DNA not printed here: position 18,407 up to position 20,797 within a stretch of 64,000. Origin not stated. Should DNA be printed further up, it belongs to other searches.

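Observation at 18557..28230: A 9.7-kb operon of unassigned chemistry: GntR, TAXI-TRAP importer, F-x-H amidohydrolase, AprA-like flavoprotein, mini-ferredoxin, HxH amidohydrolase and a cytoplasmic Mo/W enzyme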

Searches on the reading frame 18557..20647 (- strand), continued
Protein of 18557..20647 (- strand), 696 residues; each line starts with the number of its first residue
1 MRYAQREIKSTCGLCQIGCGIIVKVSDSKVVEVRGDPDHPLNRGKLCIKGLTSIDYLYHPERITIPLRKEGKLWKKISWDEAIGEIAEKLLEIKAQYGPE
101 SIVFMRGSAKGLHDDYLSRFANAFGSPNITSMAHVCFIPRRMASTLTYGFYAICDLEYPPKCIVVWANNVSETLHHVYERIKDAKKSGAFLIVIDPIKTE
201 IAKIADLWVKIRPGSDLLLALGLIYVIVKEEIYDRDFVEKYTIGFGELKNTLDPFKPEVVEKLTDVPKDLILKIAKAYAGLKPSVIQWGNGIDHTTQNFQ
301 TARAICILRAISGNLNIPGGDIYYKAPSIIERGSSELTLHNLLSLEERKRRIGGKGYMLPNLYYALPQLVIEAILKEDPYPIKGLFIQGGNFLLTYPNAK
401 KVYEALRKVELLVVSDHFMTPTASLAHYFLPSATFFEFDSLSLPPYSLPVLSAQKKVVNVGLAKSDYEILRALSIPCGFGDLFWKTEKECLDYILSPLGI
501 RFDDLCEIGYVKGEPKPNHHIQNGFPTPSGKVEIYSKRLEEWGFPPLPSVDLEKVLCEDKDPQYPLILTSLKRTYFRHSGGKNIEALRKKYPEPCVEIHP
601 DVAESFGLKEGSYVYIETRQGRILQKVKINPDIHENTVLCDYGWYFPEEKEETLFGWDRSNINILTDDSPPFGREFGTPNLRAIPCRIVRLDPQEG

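Call 76: find_encoding_contigs(protein=P0418, flank=8000, max_places=1)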
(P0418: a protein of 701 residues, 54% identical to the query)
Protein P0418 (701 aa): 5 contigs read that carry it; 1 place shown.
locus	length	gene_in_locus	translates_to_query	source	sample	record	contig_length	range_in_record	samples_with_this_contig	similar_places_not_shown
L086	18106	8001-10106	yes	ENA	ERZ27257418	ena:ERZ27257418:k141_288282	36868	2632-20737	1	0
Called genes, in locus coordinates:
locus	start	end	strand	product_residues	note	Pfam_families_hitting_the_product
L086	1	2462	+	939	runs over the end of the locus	PF00149:Metallophos, PF03797:Autotransporter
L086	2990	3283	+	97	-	PF13442:Cytochrome_CBB3 (faint), PF00034:Cytochrom_C (faint), PF09098:Dehyd-heme_bind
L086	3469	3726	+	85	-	-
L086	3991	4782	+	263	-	-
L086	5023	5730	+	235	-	PF00392:GntR, PF07729:FCD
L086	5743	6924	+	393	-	PF00037:Fer4 (faint), PF12837:Fer4_6 (faint), PF12838:Fer4_7, PF13237:Fer4_10 (faint), PF13484:Fer4_16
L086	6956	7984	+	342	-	PF03480:DctP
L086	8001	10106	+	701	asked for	PF04879:Molybdop_Fe4S4, PF00384:Molybdopterin, PF01568:Molydop_binding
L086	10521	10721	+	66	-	PF00313:CSD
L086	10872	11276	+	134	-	PF01243:PNPOx_N, PF16242:Pyrid_ox_like (weak)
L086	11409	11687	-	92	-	-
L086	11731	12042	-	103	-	-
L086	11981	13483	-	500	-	PF04055:Radical_SAM, PF06968:BATS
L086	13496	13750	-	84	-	PF21699:TM1266-like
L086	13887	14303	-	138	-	PF01894:YjbQ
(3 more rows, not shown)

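Call 77: find_encoding_contigs(protein=P0452, flank=8000, max_places=1)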
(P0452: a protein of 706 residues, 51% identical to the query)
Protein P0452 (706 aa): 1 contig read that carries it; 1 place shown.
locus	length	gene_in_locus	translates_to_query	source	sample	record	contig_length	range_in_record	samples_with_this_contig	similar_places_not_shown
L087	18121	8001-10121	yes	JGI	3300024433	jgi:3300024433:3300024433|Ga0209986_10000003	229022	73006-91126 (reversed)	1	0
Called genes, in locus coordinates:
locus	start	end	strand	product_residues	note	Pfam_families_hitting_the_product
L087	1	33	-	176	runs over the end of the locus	PF02915:Rubrerythrin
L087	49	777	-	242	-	PF12838:Fer4_7 (faint), PF00037:Fer4 (weak), PF12797:Fer4_2 (weak), PF12837:Fer4_6, PF13237:Fer4_10 (weak), PF14697:Fer4_21 (weak), PF13187:Fer4_9 (weak), PF27217:AF_0155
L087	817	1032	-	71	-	-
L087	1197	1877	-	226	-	PF00027:cNMP_binding, PF02082:Rrf2 (faint), PF13545:HTH_Crp_2, PF00325:Crp (weak)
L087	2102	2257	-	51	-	PF04945:YHS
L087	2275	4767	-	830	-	PF00403:HMA, PF00122:E1-E2_ATPase, PF00702:Hydrolase, PF12710:HAD (faint)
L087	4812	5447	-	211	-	PF01592:NifU_N, PF01883:FeS_assembly_P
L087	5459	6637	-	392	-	PF00266:Aminotran_5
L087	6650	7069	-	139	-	PF02635:DsrE (weak), PF13686:DrsE_2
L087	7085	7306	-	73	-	PF01206:TusA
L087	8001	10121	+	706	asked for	PF04879:Molybdop_Fe4S4, PF00384:Molybdopterin, PF01568:Molydop_binding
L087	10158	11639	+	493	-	PF01565:FAD_binding_4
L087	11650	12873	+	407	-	PF13183:Fer4_8, PF02754:CCG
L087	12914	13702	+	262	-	PF01012:ETF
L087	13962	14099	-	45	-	-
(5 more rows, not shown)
